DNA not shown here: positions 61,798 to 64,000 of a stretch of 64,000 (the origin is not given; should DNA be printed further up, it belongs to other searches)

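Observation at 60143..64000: Envelope glycosylation/lipid A-modification-like cluster: GT9, then GT2 polyprenol-P-sugar synthase, then GT-C (ArnT/PMT-like) fused to a PAP2 phosphatase; the last ORF is missing from the ORF track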

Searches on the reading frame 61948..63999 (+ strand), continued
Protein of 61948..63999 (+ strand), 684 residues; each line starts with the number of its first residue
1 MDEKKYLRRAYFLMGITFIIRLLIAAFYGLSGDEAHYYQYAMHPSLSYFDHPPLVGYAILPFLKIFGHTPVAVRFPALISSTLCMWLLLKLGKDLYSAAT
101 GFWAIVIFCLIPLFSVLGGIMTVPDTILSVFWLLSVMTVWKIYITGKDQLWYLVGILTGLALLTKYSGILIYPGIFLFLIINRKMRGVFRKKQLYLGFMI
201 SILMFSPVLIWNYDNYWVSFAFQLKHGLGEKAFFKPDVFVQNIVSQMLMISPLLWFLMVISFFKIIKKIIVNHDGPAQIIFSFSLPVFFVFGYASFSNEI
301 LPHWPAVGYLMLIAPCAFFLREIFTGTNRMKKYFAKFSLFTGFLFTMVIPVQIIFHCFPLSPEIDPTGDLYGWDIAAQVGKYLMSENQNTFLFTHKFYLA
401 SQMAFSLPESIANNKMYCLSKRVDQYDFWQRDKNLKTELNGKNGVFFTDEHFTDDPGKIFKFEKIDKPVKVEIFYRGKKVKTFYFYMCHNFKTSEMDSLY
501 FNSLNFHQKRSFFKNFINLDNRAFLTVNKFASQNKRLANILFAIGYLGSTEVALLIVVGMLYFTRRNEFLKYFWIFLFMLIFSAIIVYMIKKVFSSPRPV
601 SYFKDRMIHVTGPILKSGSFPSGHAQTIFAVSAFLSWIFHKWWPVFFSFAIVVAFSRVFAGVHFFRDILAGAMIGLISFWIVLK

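Call 36: fold_search(model_id=the predicted structure, library=pdb)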
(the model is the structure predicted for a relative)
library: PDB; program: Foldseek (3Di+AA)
matches with E <= 10: 373; with E <= 0.001: 22
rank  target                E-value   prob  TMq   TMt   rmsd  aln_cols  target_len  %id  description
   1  5ezm                  1.7e-08  1.00  0.45  0.56   8.5       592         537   12  Crystal Structure of ArnT from Cupriavidus metallidurans in the apo state (released 2016-02-17)
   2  5f15                  2.3e-08  1.00  0.47  0.59   8.0       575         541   12  Crystal Structure of ArnT from Cupriavidus metallidurans bound to Undecaprenyl phosphate (released 2016-02-17)
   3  9s6t_A                2.5e-06  1.00  0.39  0.52   8.4       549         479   12  Ternary cryo-EM structure of chicken ALG12 with Dol25-PP-GlcNAc2Man7, Dol25-P-Man, and Fab (released 2026-03-18)
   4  7e9s_A                3.3e-06  1.00  0.38  0.32  12.0       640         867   11  Archaeal oligosaccharyltransferase AglB from Archaeoglobus fulgidus in complex with an inhibitory peptide and a dolich (released 2021-09-08)
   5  8age_A                3.9e-06  1.00  0.40  0.42  10.4       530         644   10  Structure of yeast oligosaccharylransferase complex with acceptor peptide bound (released 2022-12-07)
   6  3wak                  5.0e-06  1.00  0.41  0.34  12.2       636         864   11  Crystal structure of the Archaeoglobus fulgidus oligosaccharyltransferase (O29867_ARCFU) in the apo form (released 2013-10-30)
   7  6ebu                  5.7e-06  1.00  0.21  0.84   1.9       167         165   28  Crystal structure of Aquifex aeolicus LpxE (released 2019-06-26)
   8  3waj                  8.6e-06  1.00  0.39  0.34  13.2       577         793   11  Crystal structure of the Archaeoglobus fulgidus oligosaccharyltransferase (O29867_ARCFU) complex with Zn and sulfate (released 2013-10-30)
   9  5gmy_A                1.1e-05  1.00  0.40  0.34  12.1       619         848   11  Crystal structure of the Archaeoglobus fulgidus oligosaccharyltransferase (O29867_ARCFU) tethered with an acceptor pep (released 2017-02-01)
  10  6gxc_A                1.2e-05  1.00  0.40  0.40   8.9       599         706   11  Bacterial oligosaccharyltransferase PglB in complex with an inhibitory peptide and a reactive lipid-linked oligosaccha (released 2018-11-14)
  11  9s6u_A                1.4e-05  1.00  0.41  0.50   7.6       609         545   11  Ternary cryo-EM structure of human ALG9 with Dol25-PP-GlcNAc2Man8, Dol25-P-Man and Fab (released 2026-03-18)
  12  5ogl_A                2.1e-05  1.00  0.39  0.39   9.1       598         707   12  Structure of bacterial oligosaccharyltransferase PglB in complex with an acceptor peptide and an lipid-linked oligosac (released 2017-10-25)
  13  6s7o_A                2.6e-05  1.00  0.42  0.44  11.4       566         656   10  Cryo-EM structure of human oligosaccharyltransferase complex OST-A (released 2019-12-18)
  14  7oci_F                3.1e-05  1.00  0.39  0.42  11.2       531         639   11  Cryo-EM structure of yeast Ost6p containing oligosaccharyltransferase complex (released 2022-02-16)
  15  8b6l_I                8.4e-05  1.00  0.42  0.43  11.8       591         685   10  Subtomogram average of the human Sec61-TRAP-OSTA-translocon (released 2022-12-07)
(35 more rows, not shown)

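Call 56: search_protein_families(library=pfam, proteins=[L056:3821-4723:+, L056:4758-5978:+, L056:8050-9354:+, L056:9354-10652:+, L044:4411-4848:+, L044:7398-8210:+, L028:7425-8699:+, L028:4113-5255:+, L028:2686-4113:+], max_evalue=0.001)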
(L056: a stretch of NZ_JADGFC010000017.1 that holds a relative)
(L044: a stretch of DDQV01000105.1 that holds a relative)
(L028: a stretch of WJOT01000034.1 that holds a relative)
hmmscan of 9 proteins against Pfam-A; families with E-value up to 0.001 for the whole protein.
L056:3821-4723:+ (301 aa): 1 family
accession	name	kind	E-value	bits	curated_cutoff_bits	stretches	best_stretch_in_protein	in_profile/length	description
PF03706.18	LPG_synthase_TM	-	4.8e-42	144.9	33.4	1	4-284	2-295/302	Lysylphosphatidylglycerol synthase TM region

L056:4758-5978:+ (407 aa): 1 family
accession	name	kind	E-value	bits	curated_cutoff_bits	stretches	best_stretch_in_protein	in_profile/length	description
PF01075.23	Glyco_transf_9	-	5.8e-17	62.3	22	1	117-374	9-241/247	Glycosyltransferase family 9 (heptosyltransferase)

L056:8050-9354:+ (435 aa): 3 families
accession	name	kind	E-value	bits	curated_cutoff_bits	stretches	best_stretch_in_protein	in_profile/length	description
PF00149.33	Metallophos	-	3.3e-19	70.5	21.5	1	127-326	2-191/191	Calcineurin-like phosphoesterase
PF16656.11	Pur_ac_phosph_N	-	1.3e-07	32.5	30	1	44-118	10-93/93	Purple acid Phosphatase, N-terminal domain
PF16893.11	fn3_2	-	0.00023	21.7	27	1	44-102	13-71/89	Fibronectin type III domain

L056:9354-10652:+ (433 aa): 7 families
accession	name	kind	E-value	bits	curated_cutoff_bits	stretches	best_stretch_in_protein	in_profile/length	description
PF12804.13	NTP_transf_3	-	2.6e-15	57.4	27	1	9-124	2-118/160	MobA-like NTP transferase domain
PF00132.30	Hexapep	-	2.7e-13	49.4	27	1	371-404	2-35/36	Bacterial transferase hexapeptide (six repeats)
PF00483.29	NTP_transferase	-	6.7e-13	49.2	21.2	1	9-211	3-217/245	Nucleotidyl transferase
PF01128.25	IspD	-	6.9e-11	42.8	27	1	7-237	2-220/221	2-C-methyl-D-erythritol 4-phosphate cytidylyltransferase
PF14602.12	Hexapep_2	-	1.6e-09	37.7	27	1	371-404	2-33/34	Hexapeptide repeat of succinyl-transferase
PF25084.1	LbH_EIF2B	-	2.9e-05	24.4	54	0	268-330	9-73/105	EIF2B subunit epsilon LbH domain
PF02348.25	CTP_transf_3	-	0.00078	19.7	22.6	0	23-118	14-111/217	Cytidylyltransferase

L044:4411-4848:+ (146 aa): 1 family
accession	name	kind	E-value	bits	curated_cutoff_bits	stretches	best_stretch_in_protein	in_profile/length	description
PF04138.20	GtrA_DPMS_TM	-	1.2e-25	90.5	26.1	1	9-144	1-117/117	GtrA/DPMS, transmembrane domain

L044:7398-8210:+ (271 aa): 2 families
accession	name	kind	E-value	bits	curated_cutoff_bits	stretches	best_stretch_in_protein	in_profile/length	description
PF01569.27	PAP2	-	7.4e-20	71.5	27.2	1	148-267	6-122/130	PAP2 superfamily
PF14378.12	PAP2_3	-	2.9e-08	34.2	27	1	125-263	42-188/190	PAP2 superfamily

L028:7425-8699:+ (425 aa): 3 families
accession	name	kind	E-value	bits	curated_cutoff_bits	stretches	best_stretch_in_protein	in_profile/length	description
PF00113.28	Enolase_C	-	1.9e-125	418.5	21.5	1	140-418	2-288/296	Enolase, C-terminal TIM barrel domain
PF03952.21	Enolase_N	-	1.2e-62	210.3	35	1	4-134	1-131/131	Enolase, N-terminal domain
PF13378.12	MR_MLE_C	-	0.00068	19.8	29.4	0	273-362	65-151/219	Enolase C-terminal domain-like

L028:4113-5255:+ (381 aa): 1 family
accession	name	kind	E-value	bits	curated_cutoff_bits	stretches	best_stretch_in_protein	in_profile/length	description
PF02595.20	Gly_kinase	-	4.2e-148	493.7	23.3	1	3-373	1-371/372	Glycerate kinase family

L028:2686-4113:+ (476 aa): 4 families
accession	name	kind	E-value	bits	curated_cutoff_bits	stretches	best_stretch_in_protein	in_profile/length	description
PF02878.22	PGM_PMM_I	-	5.2e-38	130.3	22.5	1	4-134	2-130/138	Phosphoglucomutase/phosphomannomutase, alpha/beta/alpha domain I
PF02880.22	PGM_PMM_III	-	2.8e-29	102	20.7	1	272-382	2-114/115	Phosphoglucomutase/phosphomannomutase, alpha/beta/alpha domain III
PF02879.22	PGM_PMM_II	-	1.3e-26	93.6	29.3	1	167-267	2-103/103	Phosphoglucomutase/phosphomannomutase, alpha/beta/alpha domain II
PF00408.26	PGM_PMM_IV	-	1.1e-12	48.3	23.1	1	408-467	20-63/68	Phosphoglucomutase/phosphomannomutase, C-terminal domain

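Call 60: search_protein_families(library=pfam, proteins=[P0014, P0083, L029:5656-6246:+, L029:6246-7751:+, L029:9637-11121:+, L029:11121-12296:+, L029:4376-5650:+, L037:9355-10464:+, L037:4874-6004:+, L004:4060-5217:+], max_evalue=0.01)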
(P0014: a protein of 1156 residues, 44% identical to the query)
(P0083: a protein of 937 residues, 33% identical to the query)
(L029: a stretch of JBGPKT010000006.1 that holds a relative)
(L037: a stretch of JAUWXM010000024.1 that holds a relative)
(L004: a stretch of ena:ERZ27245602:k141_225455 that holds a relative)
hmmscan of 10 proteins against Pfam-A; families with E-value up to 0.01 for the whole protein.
P0014 (1156 aa): 3 families
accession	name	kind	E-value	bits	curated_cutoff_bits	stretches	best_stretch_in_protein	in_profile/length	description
PF13231.12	PMT_2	-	5.6e-27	95.3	26.1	1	50-211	1-160/160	Dolichyl-phosphate-mannose-protein mannosyltransferase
PF01569.27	PAP2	-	1.7e-20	73.5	27.2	1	572-687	3-128/130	PAP2 superfamily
PF14378.12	PAP2_3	-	7.7e-06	26.3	27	1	617-677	126-188/190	PAP2 superfamily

P0083 (937 aa): 6 families
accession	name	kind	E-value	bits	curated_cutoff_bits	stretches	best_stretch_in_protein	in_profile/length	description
PF13231.12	PMT_2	-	1.4e-39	136.3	26.1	1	274-444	1-160/160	Dolichyl-phosphate-mannose-protein mannosyltransferase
PF00535.33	Glycos_transf_2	-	8.8e-31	107.5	23.3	1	6-169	3-167/168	Glycosyl transferase family 2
PF01569.27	PAP2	-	4e-25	88.5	27.2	1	825-934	3-123/130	PAP2 superfamily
PF02366.24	PMT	-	1.1e-10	42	22.7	1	270-432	57-219/245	Dolichyl-phosphate-mannose-protein mannosyltransferase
PF14378.12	PAP2_3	-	8.8e-06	26.1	27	1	866-925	123-184/190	PAP2 superfamily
PF13641.12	Glyco_tranf_2_3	-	0.0023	18.4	27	1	4-106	4-109/230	Glycosyltransferase like family 2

L029:5656-6246:+ (197 aa): 2 families
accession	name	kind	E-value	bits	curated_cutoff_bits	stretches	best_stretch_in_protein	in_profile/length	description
PF01569.27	PAP2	-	3.5e-26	91.9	27.2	1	61-181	3-127/130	PAP2 superfamily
PF14378.12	PAP2_3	-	3.5e-09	37.2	27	1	3-173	2-189/190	PAP2 superfamily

L029:6246-7751:+ (502 aa): 1 family
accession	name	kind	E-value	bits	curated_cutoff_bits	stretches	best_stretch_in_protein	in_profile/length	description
PF13231.12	PMT_2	-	1.2e-35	123.6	26.1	1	57-219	1-160/160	Dolichyl-phosphate-mannose-protein mannosyltransferase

L029:9637-11121:+ (495 aa): 2 families
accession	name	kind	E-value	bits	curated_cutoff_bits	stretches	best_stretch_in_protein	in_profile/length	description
PF13231.12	PMT_2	-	1e-41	143.3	26.1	1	47-208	1-160/160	Dolichyl-phosphate-mannose-protein mannosyltransferase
PF02366.24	PMT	-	1.1e-11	45.3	22.7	1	50-211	63-236/245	Dolichyl-phosphate-mannose-protein mannosyltransferase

L029:11121-12296:+ (392 aa): 1 family
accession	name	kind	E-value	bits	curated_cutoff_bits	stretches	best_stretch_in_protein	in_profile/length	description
PF02811.25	PHP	-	0.00053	20.8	26.4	1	48-89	3-41/164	PHP domain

L029:4376-5650:+ (425 aa): 9 families
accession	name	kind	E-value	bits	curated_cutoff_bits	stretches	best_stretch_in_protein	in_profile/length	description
PF01071.24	GARS_A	-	4.2e-76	255.6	27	1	101-294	1-194/194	Phosphoribosylglycinamide synthetase, ATP-grasp (A) domain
PF02844.21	GARS_N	-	5.4e-38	130.2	29.5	1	1-100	1-100/100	Phosphoribosylglycinamide synthetase, N domain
PF02843.22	GARS_C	-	6.2e-31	107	34.8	1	329-421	1-92/92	Phosphoribosylglycinamide synthetase, C domain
PF02655.19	ATP-grasp_3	-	1.6e-07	31.9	23.2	1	123-289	16-157/160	ATP-grasp domain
PF02786.22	CPSase_L_D2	-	0.00033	20.7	19.8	1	105-202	4-104/211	Carbamoyl-phosphate synthase L chain, ATP binding domain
PF02222.28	ATP-grasp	-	0.00067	19.8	27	1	112-200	5-89/179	ATP-grasp domain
PF08442.15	ATP-grasp_2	-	0.0034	17.5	29.5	1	106-179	7-89/202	ATP-grasp domain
PF08443.16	RimK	-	0.0069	16.5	21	0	102-197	3-94/188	RimK-like ATP-grasp domain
PF07478.18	Dala_Dala_lig_C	-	0.0085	16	24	0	129-219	28-113/204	D-ala D-ala ligase C-terminus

L037:9355-10464:+ (370 aa): 2 families
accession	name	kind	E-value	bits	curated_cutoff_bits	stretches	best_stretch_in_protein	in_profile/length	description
PF01522.26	Polysacc_deac_1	-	1.5e-24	86.8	23.1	2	52-167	3-71/124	Polysaccharide deacetylase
PF24044.1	DUF7353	-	0.00011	22.3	27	0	55-92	18-53/60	Domain of unknown function (DUF7353)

L037:4874-6004:+ (377 aa): 7 families
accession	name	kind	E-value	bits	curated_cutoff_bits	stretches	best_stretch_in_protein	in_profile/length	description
PF00534.26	Glycos_transf_1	-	8.3e-41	139.8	26.4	1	183-347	4-171/172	Glycosyl transferases group 1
PF13692.12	Glyco_trans_1_4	-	3.9e-35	121.6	27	1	197-334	4-142/142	Glycosyl transferases group 1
PF13439.12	Glyco_transf_4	-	9.6e-21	75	28.5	1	22-174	1-170/170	Glycosyltransferase Family 4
PF13579.12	Glyco_trans_4_4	-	2.3e-10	41.5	29.7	1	23-169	1-158/158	Glycosyl transferase 4-like domain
PF20706.3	GT4-conflict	-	9.2e-06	25.3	26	1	211-359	216-382/385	Family 4 Glycosyltransferase in conflict systems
PF13477.12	Glyco_trans_4_2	-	1.1e-05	26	23.4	1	33-123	17-109/139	Glycosyl transferase 4-like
PF13524.12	Glyco_trans_1_2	-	0.00025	21.5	25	1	219-362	12-142/144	Glycosyl transferase-like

L004:4060-5217:+ (386 aa): 1 family
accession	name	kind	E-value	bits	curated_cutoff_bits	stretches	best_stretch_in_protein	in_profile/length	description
PF11306.15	DUF3108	-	5.9e-24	85.5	26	1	148-360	3-208/209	Protein of unknown function (DUF3108)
